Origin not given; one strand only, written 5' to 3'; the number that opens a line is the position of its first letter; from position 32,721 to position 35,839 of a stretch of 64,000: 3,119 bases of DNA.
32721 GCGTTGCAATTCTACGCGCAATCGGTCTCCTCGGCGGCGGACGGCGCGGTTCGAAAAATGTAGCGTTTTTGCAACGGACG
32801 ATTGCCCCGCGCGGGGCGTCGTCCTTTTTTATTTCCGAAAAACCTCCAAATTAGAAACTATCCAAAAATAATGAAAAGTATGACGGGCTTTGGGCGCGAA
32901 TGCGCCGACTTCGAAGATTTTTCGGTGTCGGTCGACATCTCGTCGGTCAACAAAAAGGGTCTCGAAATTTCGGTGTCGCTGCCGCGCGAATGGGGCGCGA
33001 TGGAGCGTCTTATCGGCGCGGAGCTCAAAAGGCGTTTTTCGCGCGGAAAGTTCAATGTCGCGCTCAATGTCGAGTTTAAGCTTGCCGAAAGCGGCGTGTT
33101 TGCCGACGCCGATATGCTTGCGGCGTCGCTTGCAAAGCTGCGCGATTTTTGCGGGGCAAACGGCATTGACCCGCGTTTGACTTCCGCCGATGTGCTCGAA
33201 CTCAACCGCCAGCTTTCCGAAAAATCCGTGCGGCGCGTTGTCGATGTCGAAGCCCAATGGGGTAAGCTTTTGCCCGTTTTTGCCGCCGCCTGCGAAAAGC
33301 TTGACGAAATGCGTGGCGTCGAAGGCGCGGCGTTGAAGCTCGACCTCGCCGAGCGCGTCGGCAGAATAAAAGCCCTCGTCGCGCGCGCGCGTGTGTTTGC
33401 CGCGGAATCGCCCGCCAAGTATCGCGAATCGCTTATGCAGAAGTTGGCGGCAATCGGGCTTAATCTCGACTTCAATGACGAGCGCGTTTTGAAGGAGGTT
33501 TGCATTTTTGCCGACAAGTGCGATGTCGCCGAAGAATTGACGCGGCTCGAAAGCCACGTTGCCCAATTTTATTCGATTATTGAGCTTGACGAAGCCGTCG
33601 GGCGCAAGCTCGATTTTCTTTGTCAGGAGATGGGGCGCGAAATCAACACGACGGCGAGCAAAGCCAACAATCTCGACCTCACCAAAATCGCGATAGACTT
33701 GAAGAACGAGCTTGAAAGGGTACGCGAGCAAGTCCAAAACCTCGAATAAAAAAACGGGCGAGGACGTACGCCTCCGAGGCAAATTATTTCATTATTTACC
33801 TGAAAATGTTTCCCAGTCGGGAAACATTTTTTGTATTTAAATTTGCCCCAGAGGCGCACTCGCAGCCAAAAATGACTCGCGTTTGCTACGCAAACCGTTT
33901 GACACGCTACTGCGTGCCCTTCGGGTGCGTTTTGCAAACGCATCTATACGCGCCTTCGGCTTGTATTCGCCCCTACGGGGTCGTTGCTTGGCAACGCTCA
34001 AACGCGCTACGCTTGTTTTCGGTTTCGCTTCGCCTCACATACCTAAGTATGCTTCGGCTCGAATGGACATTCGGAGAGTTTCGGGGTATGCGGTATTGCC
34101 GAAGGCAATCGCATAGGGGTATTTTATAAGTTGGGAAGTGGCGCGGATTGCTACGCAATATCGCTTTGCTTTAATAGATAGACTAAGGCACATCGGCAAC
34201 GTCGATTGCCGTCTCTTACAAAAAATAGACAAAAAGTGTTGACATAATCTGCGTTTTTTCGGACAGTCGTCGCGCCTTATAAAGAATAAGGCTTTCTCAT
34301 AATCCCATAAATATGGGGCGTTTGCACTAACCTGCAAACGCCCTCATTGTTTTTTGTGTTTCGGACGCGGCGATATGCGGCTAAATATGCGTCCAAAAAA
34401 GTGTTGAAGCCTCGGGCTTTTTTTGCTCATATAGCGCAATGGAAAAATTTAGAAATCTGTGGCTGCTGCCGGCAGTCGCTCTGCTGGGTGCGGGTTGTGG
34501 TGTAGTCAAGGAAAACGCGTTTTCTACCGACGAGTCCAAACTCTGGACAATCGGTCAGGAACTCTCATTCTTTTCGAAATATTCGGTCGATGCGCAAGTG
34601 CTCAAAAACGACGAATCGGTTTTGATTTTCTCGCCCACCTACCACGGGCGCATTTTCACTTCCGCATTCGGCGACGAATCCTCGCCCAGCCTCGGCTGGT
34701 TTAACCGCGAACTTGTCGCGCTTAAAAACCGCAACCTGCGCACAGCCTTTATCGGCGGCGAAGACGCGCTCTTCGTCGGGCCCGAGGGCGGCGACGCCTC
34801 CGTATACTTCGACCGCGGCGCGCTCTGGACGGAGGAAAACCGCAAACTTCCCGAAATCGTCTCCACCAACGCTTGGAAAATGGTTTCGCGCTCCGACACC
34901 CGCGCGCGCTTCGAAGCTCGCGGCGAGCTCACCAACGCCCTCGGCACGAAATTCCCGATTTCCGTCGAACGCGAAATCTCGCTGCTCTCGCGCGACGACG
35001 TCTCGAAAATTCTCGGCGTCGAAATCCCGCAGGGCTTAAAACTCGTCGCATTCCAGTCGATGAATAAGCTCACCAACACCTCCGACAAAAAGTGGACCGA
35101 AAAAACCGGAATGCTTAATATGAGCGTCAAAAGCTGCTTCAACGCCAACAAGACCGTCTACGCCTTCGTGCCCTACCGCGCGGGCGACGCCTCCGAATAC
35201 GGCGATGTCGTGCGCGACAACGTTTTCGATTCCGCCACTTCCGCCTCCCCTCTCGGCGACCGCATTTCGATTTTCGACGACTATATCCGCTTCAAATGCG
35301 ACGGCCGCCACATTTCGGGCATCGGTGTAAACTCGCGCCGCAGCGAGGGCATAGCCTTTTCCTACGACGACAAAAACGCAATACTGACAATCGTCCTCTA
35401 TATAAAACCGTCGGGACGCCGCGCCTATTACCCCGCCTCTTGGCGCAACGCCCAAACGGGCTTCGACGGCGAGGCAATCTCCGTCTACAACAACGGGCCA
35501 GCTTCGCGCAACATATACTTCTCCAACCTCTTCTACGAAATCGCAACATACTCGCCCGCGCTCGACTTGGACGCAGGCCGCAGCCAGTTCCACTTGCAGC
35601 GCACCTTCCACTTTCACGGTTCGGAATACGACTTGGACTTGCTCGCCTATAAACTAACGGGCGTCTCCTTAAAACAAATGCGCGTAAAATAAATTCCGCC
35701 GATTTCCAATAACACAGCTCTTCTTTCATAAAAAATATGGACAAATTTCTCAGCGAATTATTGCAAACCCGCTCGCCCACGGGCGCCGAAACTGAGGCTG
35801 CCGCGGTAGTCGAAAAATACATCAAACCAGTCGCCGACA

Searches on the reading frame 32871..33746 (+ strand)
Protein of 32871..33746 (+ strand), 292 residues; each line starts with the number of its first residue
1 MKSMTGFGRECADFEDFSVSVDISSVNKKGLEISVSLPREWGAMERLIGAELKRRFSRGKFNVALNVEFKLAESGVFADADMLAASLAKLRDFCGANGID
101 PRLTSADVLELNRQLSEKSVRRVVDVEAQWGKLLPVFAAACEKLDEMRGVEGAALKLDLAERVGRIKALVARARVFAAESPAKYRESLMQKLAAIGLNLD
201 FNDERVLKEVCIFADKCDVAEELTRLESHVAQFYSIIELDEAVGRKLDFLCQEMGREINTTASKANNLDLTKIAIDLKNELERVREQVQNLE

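Call 70: find_encoding_contigs(protein=window:32871-33746:+, flank=1500, max_places=10)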
Protein window:32871-33746:+ (292 aa): 16 contigs read that carry it; 10 places shown.
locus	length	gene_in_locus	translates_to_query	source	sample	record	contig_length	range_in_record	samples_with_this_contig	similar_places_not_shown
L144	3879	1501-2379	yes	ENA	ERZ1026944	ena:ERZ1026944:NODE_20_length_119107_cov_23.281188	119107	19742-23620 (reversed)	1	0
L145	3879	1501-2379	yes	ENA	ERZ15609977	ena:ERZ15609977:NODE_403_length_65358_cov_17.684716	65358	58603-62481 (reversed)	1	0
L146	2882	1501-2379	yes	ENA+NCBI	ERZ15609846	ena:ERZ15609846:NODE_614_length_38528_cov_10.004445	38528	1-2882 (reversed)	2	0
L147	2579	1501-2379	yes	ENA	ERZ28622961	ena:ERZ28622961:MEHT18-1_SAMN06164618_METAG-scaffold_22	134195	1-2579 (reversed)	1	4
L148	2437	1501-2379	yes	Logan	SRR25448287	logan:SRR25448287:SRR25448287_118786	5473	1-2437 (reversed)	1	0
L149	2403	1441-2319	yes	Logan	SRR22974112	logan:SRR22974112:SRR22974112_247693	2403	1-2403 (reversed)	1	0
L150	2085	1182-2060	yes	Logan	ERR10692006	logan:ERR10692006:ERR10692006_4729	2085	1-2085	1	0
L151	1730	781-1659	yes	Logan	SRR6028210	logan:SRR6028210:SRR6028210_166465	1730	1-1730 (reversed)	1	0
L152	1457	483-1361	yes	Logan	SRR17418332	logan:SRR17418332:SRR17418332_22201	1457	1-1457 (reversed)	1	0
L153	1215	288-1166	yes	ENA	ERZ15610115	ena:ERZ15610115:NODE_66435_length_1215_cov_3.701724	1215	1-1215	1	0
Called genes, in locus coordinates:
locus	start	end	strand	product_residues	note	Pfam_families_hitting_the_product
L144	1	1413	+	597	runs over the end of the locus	PF00920:ILVD_EDD_N, PF24877:ILV_EDD_C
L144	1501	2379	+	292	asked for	PF03755:YicC-like_N, PF08340:YicC-like_C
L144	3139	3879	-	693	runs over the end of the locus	PF13089:PP_kinase_N, PF02503:PP_kinase, PF17941:PP_kinase_C_1, PF13091:PLDc_2 (faint), PF13090:PP_kinase_C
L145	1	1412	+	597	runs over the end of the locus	PF00920:ILVD_EDD_N, PF24877:ILV_EDD_C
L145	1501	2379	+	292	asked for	PF03755:YicC-like_N, PF08340:YicC-like_C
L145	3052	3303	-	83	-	PF02416:TatA_B_E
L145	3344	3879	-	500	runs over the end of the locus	-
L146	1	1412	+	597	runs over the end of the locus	PF00920:ILVD_EDD_N, PF24877:ILV_EDD_C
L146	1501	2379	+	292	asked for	PF03755:YicC-like_N, PF08340:YicC-like_C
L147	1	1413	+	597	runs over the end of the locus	PF00920:ILVD_EDD_N, PF24877:ILV_EDD_C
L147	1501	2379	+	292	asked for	PF03755:YicC-like_N, PF08340:YicC-like_C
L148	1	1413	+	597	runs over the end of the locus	PF00920:ILVD_EDD_N, PF24877:ILV_EDD_C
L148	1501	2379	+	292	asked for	PF03755:YicC-like_N, PF08340:YicC-like_C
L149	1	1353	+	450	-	?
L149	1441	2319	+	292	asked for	PF03755:YicC-like_N, PF08340:YicC-like_C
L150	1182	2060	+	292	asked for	PF03755:YicC-like_N, PF08340:YicC-like_C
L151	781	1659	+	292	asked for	PF03755:YicC-like_N, PF08340:YicC-like_C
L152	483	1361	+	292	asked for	PF03755:YicC-like_N, PF08340:YicC-like_C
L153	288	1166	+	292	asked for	PF03755:YicC-like_N, PF08340:YicC-like_C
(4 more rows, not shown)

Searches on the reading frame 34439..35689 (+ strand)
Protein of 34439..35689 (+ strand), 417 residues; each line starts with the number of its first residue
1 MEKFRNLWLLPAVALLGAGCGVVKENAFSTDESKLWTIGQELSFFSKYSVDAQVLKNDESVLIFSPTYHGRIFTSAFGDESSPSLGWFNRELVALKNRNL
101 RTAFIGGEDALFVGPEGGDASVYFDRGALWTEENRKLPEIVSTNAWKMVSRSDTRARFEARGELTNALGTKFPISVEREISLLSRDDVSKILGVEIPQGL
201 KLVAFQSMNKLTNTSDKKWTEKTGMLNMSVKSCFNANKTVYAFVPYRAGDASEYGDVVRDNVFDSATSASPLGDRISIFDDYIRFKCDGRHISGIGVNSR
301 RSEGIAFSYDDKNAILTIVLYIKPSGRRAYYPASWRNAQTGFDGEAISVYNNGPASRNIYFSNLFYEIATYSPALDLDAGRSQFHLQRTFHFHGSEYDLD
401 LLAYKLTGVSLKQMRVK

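Call 67: find_encoding_contigs(protein=window:34439-35689:+, flank=1300, max_places=10)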
Protein window:34439-35689:+ (417 aa): 15 contigs read that carry it; 10 places shown.
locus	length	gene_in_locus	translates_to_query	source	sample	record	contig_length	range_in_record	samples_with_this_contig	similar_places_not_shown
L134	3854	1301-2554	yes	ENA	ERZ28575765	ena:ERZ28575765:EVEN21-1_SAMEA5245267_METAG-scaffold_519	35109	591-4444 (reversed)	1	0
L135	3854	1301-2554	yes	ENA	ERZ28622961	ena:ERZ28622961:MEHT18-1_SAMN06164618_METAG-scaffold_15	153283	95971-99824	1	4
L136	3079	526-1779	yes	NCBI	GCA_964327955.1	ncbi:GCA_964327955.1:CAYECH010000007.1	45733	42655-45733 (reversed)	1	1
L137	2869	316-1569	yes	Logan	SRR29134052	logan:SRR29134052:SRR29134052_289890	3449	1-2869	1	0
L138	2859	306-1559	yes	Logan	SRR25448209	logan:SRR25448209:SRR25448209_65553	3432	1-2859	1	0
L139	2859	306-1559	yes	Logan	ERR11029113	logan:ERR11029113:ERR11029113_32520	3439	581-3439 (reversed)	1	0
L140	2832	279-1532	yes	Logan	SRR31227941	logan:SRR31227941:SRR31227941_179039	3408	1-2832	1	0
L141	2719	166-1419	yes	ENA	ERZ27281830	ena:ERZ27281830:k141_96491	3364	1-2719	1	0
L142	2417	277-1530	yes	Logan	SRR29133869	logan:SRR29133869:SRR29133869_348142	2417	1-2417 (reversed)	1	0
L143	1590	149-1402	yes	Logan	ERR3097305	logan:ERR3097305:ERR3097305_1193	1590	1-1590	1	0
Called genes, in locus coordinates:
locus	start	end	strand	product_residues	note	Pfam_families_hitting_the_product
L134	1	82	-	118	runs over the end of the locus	PF00453:Ribosomal_L20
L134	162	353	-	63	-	PF01632:Ribosomal_L35p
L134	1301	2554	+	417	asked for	PF20583:DUF6786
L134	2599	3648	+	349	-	PF05343:Peptidase_M42, PF01546:Peptidase_M20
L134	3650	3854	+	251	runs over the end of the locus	PF02602:HEM4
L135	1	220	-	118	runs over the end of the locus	PF00453:Ribosomal_L20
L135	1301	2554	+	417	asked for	PF20583:DUF6786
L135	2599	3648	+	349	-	PF05343:Peptidase_M42, PF01546:Peptidase_M20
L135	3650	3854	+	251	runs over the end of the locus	PF02602:HEM4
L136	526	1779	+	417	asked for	PF20583:DUF6786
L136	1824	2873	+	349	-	PF05343:Peptidase_M42, PF01546:Peptidase_M20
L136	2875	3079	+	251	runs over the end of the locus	PF02602:HEM4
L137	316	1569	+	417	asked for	PF20583:DUF6786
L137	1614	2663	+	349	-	PF05343:Peptidase_M42, PF01546:Peptidase_M20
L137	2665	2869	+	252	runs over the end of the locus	PF02602:HEM4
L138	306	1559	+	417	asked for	PF20583:DUF6786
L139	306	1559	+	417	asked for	PF20583:DUF6786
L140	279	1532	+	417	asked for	PF20583:DUF6786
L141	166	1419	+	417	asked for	PF20583:DUF6786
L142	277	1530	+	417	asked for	PF20583:DUF6786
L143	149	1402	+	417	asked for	PF20583:DUF6786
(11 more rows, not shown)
